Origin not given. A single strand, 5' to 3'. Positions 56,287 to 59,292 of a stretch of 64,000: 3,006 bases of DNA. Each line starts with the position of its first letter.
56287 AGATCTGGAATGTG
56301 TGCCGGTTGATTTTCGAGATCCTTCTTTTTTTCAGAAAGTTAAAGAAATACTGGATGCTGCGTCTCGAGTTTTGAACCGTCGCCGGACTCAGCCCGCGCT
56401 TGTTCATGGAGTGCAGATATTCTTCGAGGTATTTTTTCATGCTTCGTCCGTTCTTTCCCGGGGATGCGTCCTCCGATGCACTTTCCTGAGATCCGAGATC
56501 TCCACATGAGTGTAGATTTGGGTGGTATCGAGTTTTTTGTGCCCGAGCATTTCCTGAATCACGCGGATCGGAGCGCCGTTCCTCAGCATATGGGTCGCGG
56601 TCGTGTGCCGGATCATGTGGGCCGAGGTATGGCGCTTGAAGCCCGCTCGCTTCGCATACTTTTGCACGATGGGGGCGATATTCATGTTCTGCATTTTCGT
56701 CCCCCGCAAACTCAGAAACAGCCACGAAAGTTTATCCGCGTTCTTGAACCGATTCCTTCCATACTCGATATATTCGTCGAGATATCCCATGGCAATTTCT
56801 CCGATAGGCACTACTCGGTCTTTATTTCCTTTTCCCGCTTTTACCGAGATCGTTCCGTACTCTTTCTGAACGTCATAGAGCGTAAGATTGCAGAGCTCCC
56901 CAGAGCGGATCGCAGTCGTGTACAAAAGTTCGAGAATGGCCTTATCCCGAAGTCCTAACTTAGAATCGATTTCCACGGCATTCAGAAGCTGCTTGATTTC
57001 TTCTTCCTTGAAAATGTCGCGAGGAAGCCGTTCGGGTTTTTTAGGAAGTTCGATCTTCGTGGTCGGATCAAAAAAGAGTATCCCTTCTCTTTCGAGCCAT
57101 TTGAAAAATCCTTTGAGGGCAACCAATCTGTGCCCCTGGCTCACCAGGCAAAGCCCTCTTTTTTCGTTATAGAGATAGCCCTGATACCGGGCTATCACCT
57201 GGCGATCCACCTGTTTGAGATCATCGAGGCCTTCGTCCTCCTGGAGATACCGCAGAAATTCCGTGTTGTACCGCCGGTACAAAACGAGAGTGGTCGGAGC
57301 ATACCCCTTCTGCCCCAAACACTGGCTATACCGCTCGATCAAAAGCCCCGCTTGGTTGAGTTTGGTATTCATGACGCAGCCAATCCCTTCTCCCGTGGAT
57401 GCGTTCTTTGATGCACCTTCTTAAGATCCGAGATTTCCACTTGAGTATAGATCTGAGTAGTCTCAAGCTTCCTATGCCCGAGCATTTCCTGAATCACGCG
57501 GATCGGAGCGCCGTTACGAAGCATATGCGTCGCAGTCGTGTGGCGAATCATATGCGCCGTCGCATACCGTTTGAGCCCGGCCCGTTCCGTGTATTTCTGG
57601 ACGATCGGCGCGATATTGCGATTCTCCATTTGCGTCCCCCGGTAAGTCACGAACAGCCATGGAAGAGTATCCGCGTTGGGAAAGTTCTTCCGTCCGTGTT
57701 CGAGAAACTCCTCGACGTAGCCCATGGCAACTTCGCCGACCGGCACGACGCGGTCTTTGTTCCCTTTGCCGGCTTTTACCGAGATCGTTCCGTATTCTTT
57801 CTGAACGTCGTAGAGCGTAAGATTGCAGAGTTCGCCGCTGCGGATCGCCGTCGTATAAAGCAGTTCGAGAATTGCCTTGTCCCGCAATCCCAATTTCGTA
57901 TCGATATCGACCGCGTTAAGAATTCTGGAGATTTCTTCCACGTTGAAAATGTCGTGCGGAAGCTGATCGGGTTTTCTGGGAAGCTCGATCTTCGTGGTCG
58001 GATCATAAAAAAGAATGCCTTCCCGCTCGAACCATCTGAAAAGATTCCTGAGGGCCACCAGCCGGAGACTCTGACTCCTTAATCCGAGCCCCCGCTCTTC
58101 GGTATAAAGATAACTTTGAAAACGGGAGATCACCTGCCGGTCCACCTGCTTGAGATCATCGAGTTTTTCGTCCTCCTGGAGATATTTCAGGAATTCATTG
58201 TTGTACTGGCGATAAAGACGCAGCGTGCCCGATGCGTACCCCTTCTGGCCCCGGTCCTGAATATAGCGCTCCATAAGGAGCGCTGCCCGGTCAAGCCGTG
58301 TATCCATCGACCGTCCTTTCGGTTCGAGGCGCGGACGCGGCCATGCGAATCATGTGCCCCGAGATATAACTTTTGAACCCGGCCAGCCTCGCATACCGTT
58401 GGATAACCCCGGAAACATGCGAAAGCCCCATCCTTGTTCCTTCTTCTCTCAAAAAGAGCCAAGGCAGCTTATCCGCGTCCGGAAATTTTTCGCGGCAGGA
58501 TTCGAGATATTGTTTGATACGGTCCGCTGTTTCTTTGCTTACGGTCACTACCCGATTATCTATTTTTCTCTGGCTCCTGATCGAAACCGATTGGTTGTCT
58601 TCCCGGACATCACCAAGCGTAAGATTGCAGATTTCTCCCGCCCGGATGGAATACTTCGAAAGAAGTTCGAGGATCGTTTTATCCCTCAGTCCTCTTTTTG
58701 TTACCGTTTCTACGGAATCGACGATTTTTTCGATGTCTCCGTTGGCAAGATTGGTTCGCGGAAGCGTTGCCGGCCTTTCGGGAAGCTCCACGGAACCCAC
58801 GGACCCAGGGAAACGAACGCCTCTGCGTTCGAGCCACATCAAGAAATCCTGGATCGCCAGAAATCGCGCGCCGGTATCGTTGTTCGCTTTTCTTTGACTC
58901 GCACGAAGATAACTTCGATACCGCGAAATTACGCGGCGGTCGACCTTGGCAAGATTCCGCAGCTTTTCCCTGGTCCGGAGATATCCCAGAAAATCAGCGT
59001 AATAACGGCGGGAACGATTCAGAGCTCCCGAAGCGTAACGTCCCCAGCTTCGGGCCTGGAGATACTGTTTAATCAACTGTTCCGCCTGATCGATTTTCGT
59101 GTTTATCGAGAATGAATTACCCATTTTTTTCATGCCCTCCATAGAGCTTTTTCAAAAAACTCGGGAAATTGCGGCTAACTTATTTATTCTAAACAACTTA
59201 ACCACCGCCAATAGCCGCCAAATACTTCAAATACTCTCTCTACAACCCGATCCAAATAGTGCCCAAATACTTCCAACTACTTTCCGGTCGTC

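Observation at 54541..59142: Five abutting tyrosine-recombinase genes (3 of one subfamily including a truncated copy, plus 2 of another) next to primase and AlpA: an expanded recombinase-in-trio-like array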

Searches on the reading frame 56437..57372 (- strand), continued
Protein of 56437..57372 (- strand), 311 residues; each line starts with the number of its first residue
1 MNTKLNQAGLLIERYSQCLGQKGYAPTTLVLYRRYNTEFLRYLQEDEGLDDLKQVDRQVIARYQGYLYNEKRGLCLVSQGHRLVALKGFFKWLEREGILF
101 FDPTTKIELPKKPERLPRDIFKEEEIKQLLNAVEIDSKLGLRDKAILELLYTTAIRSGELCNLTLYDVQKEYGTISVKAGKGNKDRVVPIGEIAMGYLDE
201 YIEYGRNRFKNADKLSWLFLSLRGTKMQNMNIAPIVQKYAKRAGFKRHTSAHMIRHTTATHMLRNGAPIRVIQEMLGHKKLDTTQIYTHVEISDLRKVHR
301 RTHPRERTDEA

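Call 78: search_protein_families(library=pfam, proteins=[L004:1675-1917:+, L007:1896-2117:+, L018:4866-5135:+, L004:11233-11421:+], max_evalue=5)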
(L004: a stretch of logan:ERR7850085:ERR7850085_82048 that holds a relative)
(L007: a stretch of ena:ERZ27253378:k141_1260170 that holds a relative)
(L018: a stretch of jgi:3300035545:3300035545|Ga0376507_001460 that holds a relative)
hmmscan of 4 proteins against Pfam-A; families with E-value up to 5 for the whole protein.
L004:1675-1917:+ (80 aa): 2 families
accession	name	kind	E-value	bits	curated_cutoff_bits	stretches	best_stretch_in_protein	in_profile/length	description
PF12728.13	HTH_17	-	0.06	14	27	1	23-67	6-50/51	Helix-turn-helix domain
PF20038.5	HTH_59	-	0.075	13.5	27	1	18-61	7-58/66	Helix-turn-helix domain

L007:1896-2117:+ (73 aa): 2 families
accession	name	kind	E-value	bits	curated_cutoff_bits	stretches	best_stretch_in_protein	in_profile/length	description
PF12728.13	HTH_17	-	6.5e-05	23.5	27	1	12-58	4-50/51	Helix-turn-helix domain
PF04033.18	DUF365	-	0.14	13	25.9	1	39-68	35-63/96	Domain of unknown function (DUF365)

L018:4866-5135:+ (89 aa): 2 families
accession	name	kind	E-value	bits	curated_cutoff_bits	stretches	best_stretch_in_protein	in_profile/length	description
PF18903.5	DUF5659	-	0.0055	17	23.6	1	2-73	2-72/75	Domain of unknown function (DUF5659)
PF01037.27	AsnC_trans_reg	-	0.088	13.2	25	1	51-87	29-65/73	Lrp/AsnC ligand binding domain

L004:11233-11421:+ (62 aa): 1 family
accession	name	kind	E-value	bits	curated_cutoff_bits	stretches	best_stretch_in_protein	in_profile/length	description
PF12728.13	HTH_17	-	1.8e-16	60.5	27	1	5-53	1-49/51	Helix-turn-helix domain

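Call 86: find_encoding_contigs(protein=P0014, flank=10000, max_places=2)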
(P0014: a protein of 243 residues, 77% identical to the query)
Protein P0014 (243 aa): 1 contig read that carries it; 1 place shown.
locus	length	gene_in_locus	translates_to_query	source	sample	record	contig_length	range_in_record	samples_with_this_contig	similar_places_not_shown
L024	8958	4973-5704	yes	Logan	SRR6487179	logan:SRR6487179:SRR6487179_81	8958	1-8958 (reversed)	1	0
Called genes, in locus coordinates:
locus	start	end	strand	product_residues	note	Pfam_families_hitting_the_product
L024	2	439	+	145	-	?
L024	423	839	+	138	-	PF14542:Acetyltransf_CG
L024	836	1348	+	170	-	-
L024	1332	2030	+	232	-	PF00702:Hydrolase, PF13419:HAD_2, PF13242:Hydrolase_like (weak)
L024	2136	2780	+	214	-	PF00589:Phage_integrase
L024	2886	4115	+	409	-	PF13173:AAA_14, PF13635:DUF4143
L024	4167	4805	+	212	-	-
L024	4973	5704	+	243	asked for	PF00589:Phage_integrase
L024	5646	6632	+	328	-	PF13102:Phage_int_SAM_5 (weak), PF02899:Phage_int_SAM_1 (weak), PF00589:Phage_integrase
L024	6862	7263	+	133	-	PF00072:Response_reg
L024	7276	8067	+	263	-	PF00072:Response_reg, PF08448:PAS_4 (faint)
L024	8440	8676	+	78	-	PF00550:PP-binding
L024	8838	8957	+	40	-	?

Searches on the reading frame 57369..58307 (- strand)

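Call 4: search_protein_families(library=pfam, proteins=[window:57369-58307:-], max_evalue=0.01)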
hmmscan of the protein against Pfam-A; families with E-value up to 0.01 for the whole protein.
window:57369-58307:- (312 aa): 4 families
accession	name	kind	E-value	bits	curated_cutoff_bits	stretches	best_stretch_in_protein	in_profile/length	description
PF00589.27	Phage_integrase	-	7.7e-44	149.9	27.1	1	123-290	5-168/172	Phage integrase family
PF02899.23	Phage_int_SAM_1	-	2.9e-08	34.3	22.3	1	20-97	10-83/83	Phage integrase, N-terminal SAM-like domain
PF13102.12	Phage_int_SAM_5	-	4e-07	30.7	22.3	1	12-106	6-97/98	Phage integrase SAM-like domain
PF13495.12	Phage_int_SAM_4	-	3.7e-05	24.5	27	1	11-95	1-80/85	Phage integrase, N-terminal SAM-like domain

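Call 16: search_protein_families(library=ncbifam, proteins=[window:57369-58307:-], max_evalue=0.01)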
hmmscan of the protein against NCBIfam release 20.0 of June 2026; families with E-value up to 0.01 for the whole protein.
window:57369-58307:- (312 aa): 12 families
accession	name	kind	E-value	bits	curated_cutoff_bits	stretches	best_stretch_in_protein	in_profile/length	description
NF002331.0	PRK01287.1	subfamily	1.1e-87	294.3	371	1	11-307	29-329/365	site-specific tyrosine recombinase XerC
NF001399.0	PRK00283.1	subfamily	3.4e-75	253.1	279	1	21-306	19-299/300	tyrosine recombinase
TIGR02224.1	recomb_XerC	equivalog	8.9e-74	248.5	335.15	1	20-307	9-294/295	tyrosine recombinase XerC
TIGR02225.1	recomb_XerD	equivalog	1.3e-73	247.9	329.6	1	21-306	10-290/290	site-specific tyrosine recombinase XerD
NF040815.2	recomb_XerA_Arch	equivalog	2.6e-60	204.2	220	1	13-298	1-262/263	site-specific tyrosine recombinase/integron integrase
TIGR02249.1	integrase_gron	subfamily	8.4e-33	114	265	2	227-292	237-302/315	integron integrase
NF003462.0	PRK05084.1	equivalog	2.3e-28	99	267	1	142-302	196-356/360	tyrosine recombinase XerS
NF011946.0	PRK15417.1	equivalog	2.7e-19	69.6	435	2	226-291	251-316/337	integron integrase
NF007371.0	PRK09871.1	subfamily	1.4e-16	60.7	222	1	124-301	10-185/198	tyrosine-type DNA invertase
NF007370.0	PRK09870.1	subfamily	7.6e-16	58.3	221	1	120-306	12-195/200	tyrosine-type DNA invertase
NF040693.1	recomb_GmtY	equivalog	3.1e-07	30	340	1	206-296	341-438/441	gamma-mobile-trio recombinase GmtY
NF041502.1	integrase_1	equivalog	1.7e-06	27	350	1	223-296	293-366/484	site-specific integrase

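Call 17: search_protein_families(library=phrogs, proteins=[window:57369-58307:-], max_evalue=0.001)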
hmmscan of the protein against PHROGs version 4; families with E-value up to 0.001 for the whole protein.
window:57369-58307:- (312 aa): 6 families
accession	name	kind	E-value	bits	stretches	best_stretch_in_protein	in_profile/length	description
phrog_1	-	integration and excision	2.6e-49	170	1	12-300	170-445/611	integrase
phrog_216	-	integration and excision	2e-36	126.6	1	88-299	24-233/301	integrase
phrog_7685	-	integration and excision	7.7e-10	39.7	1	183-291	126-224/240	integrase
phrog_7269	-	integration and excision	4.2e-07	30.8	1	249-296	28-75/89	integrase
phrog_23271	-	unknown function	1.6e-05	25.8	1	249-291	9-51/67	-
phrog_34557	-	integration and excision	0.0001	23.1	1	241-291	119-167/183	integrase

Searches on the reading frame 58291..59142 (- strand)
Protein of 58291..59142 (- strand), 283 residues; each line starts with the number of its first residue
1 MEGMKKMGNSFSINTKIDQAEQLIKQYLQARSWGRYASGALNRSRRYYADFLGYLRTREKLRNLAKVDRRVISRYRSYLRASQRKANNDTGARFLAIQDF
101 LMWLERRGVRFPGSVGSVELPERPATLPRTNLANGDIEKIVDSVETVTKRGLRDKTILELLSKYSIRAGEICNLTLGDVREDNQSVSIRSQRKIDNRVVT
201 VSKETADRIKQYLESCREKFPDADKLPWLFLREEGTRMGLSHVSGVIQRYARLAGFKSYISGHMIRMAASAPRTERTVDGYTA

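Call 4: search_protein_families(library=pfam, proteins=[window:58291-59142:-], max_evalue=0.01)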
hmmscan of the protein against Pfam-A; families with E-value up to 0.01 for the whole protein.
window:58291-59142:- (283 aa): 1 family
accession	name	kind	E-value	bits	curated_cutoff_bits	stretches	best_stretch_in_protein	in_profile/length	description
PF00589.27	Phage_integrase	-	3.2e-19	69.8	27.1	1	132-271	3-138/172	Phage integrase family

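Call 16: search_protein_families(library=ncbifam, proteins=[window:58291-59142:-], max_evalue=0.01)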
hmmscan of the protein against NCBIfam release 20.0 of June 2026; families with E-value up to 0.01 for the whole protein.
window:58291-59142:- (283 aa): 9 families
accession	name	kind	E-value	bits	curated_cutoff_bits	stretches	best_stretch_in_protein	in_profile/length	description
NF001399.0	PRK00283.1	subfamily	2.9e-29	102.3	279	1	19-268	4-250/300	tyrosine recombinase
NF002331.0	PRK01287.1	subfamily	6.2e-28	97.8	371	1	20-270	26-281/365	site-specific tyrosine recombinase XerC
TIGR02225.1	recomb_XerD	equivalog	2.1e-27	96.2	329.6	1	42-268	16-241/290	site-specific tyrosine recombinase XerD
NF040815.2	recomb_XerA_Arch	equivalog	3.7e-26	92.3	220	1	27-268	3-221/263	site-specific tyrosine recombinase/integron integrase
TIGR02224.1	recomb_XerC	equivalog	3.7e-25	88.9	335.15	1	46-267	20-243/295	tyrosine recombinase XerC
NF007370.0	PRK09870.1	subfamily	1e-08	35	221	1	129-270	10-148/200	tyrosine-type DNA invertase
NF003462.0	PRK05084.1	equivalog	5.1e-08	32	267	1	152-269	195-312/360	tyrosine recombinase XerS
NF007371.0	PRK09871.1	subfamily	0.00017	21.2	222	1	139-279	14-152/198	tyrosine-type DNA invertase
TIGR02249.1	integrase_gron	subfamily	0.00039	19.9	265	1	46-219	21-183/315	integron integrase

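Call 75: find_homologous_proteins(query=window:58291-59142:-, max_evalue=1e-20)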
Query window:58291-59142:- (283 aa): 3 proteins with E <= 1e-20 among 1772 candidates.
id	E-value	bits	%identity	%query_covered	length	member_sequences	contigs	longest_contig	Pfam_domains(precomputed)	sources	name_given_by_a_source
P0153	1.4e-179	613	100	99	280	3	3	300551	PF00589.28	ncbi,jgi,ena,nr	ncbi:MAG TPA: tyrosine-type recombinase/integrase [Candidatus Omnitrophota bacterium]|nr:tyrosine-ty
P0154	1.9e-74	268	50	95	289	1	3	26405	PF00589.28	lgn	-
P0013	2.4e-37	147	38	72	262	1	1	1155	PF00589.28,PF22823.3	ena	-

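Call 93: predict_structure(alignment_id=A5)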
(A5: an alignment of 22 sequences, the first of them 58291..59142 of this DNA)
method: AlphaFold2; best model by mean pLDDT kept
length: 283 residues; sequences in the alignment: 22
mean_pLDDT: 83.3   pTM: 0.54
mean pLDDT of the five models: 83.3, 83.1, 82.1, 81.7, 80.2
residues with pLDDT >= 90: 142; 70-90: 94; 50-70: 30; < 50: 17
segments of 3 or more residues with pLDDT < 50: 123-127, 274-283
pLDDT, mean of each block of 10 residues (from residue 1): 54 89 92 77 91 95 92 89 66 87 89 66 49 86 93 96 93 94 88 84 94 91 91 91 94 91 85 42 32
secondary structure, 60 per line:
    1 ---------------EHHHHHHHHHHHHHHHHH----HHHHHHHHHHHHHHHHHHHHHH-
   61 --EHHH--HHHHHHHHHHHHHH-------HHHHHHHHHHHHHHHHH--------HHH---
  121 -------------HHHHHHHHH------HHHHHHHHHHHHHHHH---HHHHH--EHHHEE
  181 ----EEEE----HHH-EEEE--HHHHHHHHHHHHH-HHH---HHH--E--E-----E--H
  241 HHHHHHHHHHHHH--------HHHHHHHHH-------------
elements in order: H17-33 H38-59 H69-82 H90-106 H134-142 H149-164 H168-172 E185-188 E197-200 H203-215 H240-253 H262-270

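Call 95: fold_search(model_id=the predicted structure, library=pdb)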
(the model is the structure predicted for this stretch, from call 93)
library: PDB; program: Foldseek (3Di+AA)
matches with E <= 10: 112; with E <= 0.001: 72
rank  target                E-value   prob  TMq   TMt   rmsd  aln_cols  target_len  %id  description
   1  5hxy_C                5.5e-12  1.00  0.45  0.46  13.9       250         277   18  Crystal structure of XerA recombinase (released 2017-02-01)
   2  5hxy_A                5.5e-12  1.00  0.44  0.45  13.8       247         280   19  Crystal structure of XerA recombinase (released 2017-02-01)
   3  5hxy_D                1.6e-11  1.00  0.44  0.46  14.0       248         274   18  Crystal structure of XerA recombinase (released 2017-02-01)
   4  5hxy_F                1.6e-11  1.00  0.43  0.46  13.6       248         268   18  Crystal structure of XerA recombinase (released 2017-02-01)
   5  5hxy_B                5.8e-11  1.00  0.45  0.46  14.0       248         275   18  Crystal structure of XerA recombinase (released 2017-02-01)
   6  4a8e                  2.6e-10  1.00  0.43  0.45  10.4       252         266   21  The structure of a dimeric Xer recombinase from archaea (released 2012-12-05)
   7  1a0p                  1.2e-08  1.00  0.47  0.49  11.7       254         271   23  SITE-SPECIFIC RECOMBINASE, XERD (released 1998-03-18)
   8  2a3v_A                2.6e-08  1.00  0.52  0.48   7.9       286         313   17  Structural basis for broad DNA-specificity in integron recombination (released 2006-05-02)
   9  2a3v_B                4.1e-08  1.00  0.46  0.42   9.5       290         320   18  Structural basis for broad DNA-specificity in integron recombination (released 2006-05-02)
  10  2a3v_C                5.0e-08  1.00  0.53  0.48   7.9       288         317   17  Structural basis for broad DNA-specificity in integron recombination (released 2006-05-02)
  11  5vfz                  2.2e-07  1.00  0.40  0.39  15.2       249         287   13  Integrase from mycobacterium phage Brujita (released 2018-04-18)
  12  5j0n_E                3.8e-07  1.00  0.59  0.60   5.2       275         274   12  Lambda excision HJ intermediate (released 2017-02-08)
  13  6en2_A                5.8e-07  1.00  0.58  0.54   6.1       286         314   14  Structure of the Tn1549 transposon Integrase (aa 82-397, R225K) in complex with a circular intermediate DNA (CI6b-DNA) (released 2018-04-04)
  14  5dcf                  6.2e-07  1.00  0.46  0.54   2.0       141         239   26  C-terminal domain of XerD recombinase in complex with gamma domain of FtsK (released 2016-09-07)
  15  1z19_A                6.2e-07  1.00  0.57  0.59   5.3       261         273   13  Crystal structure of a lambda integrase(75-356) dimer bound to a COC' core site (released 2005-06-28)
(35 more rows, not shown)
